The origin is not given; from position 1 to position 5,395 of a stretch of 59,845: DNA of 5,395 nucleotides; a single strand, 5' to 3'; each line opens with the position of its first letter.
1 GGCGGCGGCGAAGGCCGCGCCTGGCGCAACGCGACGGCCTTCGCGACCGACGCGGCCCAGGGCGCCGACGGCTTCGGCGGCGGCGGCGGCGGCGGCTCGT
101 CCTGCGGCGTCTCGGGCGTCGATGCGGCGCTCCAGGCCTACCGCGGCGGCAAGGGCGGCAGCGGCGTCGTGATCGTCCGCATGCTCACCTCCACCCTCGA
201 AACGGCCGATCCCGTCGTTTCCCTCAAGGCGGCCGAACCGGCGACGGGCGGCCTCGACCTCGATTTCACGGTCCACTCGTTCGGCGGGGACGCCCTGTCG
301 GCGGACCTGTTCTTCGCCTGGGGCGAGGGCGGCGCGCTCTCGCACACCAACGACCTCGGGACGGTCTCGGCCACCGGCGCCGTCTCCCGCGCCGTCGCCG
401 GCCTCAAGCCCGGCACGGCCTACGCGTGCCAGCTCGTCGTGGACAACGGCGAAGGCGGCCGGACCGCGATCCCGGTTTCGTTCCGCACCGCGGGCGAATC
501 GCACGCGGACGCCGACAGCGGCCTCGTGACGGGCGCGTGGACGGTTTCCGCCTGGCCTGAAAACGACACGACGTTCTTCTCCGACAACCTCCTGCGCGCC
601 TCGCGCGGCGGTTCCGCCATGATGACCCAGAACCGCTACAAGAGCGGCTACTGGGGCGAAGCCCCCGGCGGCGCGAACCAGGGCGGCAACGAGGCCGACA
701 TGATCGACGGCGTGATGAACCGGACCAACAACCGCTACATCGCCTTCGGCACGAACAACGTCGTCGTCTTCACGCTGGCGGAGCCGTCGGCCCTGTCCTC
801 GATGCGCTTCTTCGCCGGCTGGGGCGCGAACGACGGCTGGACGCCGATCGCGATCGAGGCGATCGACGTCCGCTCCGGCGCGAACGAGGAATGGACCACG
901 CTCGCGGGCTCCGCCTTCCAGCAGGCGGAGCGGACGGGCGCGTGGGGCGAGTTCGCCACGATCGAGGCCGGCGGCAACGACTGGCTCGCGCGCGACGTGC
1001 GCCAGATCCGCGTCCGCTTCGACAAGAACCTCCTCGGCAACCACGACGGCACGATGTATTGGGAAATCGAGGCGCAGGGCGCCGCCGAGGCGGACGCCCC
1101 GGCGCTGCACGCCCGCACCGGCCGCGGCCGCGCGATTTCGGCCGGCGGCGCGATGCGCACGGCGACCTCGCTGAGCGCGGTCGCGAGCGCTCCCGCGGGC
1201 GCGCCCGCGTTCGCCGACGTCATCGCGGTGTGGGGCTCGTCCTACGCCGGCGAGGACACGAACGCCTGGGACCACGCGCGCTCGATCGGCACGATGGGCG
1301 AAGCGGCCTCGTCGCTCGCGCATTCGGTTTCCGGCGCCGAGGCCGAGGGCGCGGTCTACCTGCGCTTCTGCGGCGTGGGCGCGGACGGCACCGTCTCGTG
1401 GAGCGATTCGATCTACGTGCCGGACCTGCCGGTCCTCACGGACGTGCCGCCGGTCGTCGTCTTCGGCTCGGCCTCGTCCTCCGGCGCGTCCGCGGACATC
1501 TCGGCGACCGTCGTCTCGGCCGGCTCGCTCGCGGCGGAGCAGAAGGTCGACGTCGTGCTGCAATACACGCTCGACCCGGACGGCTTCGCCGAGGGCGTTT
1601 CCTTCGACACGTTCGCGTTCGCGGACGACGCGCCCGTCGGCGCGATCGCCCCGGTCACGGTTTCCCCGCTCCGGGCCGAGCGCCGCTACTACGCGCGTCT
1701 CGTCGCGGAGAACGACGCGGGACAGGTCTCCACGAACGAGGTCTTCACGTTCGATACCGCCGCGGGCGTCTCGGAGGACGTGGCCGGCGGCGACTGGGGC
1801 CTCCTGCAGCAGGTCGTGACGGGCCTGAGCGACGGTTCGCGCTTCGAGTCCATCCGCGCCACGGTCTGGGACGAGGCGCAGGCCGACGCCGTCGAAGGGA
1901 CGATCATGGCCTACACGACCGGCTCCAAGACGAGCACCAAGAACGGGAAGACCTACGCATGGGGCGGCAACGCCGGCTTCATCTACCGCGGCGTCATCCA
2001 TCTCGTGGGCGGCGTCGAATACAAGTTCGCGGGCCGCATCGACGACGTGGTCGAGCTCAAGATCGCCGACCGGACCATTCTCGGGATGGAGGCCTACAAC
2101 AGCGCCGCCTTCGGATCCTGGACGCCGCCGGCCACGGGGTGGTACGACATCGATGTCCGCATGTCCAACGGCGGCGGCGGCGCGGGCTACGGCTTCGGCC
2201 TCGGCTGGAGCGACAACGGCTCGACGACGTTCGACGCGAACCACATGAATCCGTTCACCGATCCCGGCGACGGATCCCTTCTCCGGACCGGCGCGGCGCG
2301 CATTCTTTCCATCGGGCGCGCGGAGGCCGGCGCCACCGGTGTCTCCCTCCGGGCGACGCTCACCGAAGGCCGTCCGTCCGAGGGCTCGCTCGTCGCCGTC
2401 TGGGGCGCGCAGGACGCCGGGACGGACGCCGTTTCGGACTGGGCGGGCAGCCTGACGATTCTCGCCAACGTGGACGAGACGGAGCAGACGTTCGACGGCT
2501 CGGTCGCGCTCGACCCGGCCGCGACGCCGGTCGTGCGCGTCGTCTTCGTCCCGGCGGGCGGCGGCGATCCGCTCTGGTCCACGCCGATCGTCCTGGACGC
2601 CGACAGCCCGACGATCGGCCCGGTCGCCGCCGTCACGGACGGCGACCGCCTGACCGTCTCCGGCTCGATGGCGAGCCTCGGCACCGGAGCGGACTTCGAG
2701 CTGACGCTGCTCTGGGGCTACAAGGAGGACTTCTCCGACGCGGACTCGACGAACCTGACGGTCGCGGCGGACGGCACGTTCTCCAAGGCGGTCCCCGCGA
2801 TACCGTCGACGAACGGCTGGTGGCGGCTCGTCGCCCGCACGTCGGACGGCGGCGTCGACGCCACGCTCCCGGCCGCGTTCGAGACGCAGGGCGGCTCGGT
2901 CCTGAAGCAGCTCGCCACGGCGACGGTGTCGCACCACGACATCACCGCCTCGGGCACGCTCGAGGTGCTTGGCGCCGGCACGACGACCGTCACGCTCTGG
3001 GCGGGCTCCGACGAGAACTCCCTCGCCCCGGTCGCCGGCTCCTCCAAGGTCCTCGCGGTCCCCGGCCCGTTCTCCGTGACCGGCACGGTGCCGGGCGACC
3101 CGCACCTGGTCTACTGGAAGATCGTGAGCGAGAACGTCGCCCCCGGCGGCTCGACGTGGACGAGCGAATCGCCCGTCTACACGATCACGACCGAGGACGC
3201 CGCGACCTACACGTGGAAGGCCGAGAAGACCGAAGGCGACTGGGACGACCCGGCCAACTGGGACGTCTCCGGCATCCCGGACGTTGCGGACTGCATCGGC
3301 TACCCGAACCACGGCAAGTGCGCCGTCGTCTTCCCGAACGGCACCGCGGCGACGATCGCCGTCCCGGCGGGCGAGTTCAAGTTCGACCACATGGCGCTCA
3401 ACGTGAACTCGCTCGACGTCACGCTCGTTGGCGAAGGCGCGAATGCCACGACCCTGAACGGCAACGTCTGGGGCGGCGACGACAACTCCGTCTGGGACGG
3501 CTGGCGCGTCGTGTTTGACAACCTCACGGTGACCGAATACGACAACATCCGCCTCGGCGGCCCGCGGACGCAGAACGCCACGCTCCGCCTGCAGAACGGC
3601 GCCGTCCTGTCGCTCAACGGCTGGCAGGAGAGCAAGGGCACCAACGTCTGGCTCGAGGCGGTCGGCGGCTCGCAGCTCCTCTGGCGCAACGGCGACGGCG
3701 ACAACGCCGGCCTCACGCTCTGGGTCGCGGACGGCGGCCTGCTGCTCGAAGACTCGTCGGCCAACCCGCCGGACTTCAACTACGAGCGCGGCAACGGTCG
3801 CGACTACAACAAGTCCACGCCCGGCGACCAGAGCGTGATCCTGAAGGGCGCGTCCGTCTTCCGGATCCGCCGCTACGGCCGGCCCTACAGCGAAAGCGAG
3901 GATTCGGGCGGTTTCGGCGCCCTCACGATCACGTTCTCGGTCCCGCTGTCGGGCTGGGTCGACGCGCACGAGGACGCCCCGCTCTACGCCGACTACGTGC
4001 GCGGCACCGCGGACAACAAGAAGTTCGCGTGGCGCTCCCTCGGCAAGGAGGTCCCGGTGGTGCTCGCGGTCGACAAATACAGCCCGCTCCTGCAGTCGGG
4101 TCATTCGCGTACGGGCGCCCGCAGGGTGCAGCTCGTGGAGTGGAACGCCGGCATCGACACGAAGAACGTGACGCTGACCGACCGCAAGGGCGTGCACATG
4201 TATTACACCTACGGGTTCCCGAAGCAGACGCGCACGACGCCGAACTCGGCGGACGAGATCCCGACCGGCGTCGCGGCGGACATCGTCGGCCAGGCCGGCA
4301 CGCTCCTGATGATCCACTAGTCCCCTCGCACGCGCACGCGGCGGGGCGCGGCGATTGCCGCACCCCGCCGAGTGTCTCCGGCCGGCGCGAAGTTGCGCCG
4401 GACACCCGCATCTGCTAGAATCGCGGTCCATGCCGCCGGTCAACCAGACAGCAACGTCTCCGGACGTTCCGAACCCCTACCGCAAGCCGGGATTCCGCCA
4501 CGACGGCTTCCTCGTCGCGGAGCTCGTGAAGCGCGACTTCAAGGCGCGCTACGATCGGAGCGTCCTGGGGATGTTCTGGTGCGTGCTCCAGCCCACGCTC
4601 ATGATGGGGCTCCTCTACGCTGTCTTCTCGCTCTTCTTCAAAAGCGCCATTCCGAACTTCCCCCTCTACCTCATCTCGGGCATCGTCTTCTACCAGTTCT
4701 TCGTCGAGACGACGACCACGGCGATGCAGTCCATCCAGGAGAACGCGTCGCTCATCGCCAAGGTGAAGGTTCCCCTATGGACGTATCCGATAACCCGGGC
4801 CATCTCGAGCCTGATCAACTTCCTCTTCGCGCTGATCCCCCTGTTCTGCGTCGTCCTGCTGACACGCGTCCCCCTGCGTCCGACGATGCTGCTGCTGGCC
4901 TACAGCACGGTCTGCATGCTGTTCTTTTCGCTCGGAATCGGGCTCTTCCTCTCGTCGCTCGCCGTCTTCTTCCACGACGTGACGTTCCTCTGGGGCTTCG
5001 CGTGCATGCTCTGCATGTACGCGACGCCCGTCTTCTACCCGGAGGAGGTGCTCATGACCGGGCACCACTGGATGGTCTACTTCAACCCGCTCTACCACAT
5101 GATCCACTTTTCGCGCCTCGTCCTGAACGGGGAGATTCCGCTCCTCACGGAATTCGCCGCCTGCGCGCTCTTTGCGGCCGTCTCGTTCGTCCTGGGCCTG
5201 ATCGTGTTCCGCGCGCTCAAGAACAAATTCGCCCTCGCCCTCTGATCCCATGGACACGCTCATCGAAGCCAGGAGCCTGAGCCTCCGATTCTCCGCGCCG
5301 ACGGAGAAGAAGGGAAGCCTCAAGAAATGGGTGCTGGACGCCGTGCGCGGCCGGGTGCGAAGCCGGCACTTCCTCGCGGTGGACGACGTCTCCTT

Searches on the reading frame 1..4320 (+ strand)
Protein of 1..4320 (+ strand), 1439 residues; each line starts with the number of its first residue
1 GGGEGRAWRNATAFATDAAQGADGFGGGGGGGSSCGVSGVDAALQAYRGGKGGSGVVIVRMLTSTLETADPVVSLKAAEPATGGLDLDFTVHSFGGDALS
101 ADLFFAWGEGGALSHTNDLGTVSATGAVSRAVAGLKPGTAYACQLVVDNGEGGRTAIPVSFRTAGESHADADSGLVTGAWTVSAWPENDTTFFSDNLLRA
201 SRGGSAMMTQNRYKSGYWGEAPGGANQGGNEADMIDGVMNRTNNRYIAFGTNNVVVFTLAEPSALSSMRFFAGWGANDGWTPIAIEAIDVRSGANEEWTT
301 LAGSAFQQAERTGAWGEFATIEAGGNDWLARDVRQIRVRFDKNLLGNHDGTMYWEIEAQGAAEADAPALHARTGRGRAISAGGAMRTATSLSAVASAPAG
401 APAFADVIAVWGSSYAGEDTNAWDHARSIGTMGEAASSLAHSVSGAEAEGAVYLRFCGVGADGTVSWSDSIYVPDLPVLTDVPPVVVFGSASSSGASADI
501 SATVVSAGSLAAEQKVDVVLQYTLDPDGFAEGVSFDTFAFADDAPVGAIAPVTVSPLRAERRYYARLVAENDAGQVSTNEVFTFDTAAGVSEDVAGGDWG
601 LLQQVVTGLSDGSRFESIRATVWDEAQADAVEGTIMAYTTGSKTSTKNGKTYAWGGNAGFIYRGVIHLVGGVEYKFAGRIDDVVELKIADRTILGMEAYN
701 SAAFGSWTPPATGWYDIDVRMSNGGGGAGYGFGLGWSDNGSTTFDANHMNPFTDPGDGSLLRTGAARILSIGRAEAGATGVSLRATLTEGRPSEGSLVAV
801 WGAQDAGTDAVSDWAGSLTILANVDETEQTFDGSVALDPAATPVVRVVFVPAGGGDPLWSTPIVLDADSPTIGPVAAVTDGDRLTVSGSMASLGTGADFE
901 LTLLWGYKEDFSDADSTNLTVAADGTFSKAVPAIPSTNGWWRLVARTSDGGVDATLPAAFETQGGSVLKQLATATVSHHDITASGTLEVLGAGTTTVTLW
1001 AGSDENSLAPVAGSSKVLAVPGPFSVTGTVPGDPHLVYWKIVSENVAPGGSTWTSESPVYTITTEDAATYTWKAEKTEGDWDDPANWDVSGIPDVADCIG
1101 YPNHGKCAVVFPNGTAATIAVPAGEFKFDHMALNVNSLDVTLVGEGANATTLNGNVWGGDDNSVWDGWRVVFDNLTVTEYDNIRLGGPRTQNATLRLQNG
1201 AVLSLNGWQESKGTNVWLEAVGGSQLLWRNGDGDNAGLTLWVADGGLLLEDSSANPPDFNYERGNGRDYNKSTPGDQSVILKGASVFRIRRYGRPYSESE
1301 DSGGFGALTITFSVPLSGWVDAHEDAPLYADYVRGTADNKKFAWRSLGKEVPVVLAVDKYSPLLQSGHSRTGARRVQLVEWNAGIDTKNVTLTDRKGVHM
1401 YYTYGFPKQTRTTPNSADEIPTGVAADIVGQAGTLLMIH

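Call 5: search_protein_families(library=pfam, proteins=[window:1-4320:+], max_evalue=0.01)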
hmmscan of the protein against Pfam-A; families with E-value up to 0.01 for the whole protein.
window:1-4320:+ (1439 aa): 1 family
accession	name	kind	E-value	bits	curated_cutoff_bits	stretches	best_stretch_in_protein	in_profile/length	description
PF00041.27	fn3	-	0.0072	17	25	0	121-154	42-75/84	Fibronectin type III domain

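Call 26: search_protein_families(library=ncbifam, proteins=[window:1-4320:+], max_evalue=0.05)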
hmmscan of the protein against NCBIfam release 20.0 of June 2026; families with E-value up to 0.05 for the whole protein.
window:1-4320:+ (1439 aa): 0 families

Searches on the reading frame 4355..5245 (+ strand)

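Call 4: search_protein_families(library=pfam, proteins=[window:4355-5245:+], max_evalue=0.01)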
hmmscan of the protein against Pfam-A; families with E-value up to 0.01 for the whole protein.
window:4355-5245:+ (296 aa): 1 family
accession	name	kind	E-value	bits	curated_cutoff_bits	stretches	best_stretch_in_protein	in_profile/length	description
PF01061.29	ABC2_membrane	-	1.9e-17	64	26.9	1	56-253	5-206/211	ABC-2 type transporter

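Call 51: search_protein_families(library=ncbifam, proteins=[window:4430-5245:+], max_evalue=0.00001)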
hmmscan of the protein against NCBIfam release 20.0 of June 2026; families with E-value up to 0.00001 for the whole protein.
window:4430-5245:+ (271 aa): 2 families
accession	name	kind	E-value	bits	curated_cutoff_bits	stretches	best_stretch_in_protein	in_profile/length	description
NF050109.1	galactan_ABC_perm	equivalog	5e-20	72.1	380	1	28-266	23-267/272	galactan export ABC transporter permease subunit Wzm/RfbD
NF050053.1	CapPschTportKpsM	equivalog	2.8e-10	40.6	300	1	29-258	5-245/257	capsule polysaccharide transporter KpsM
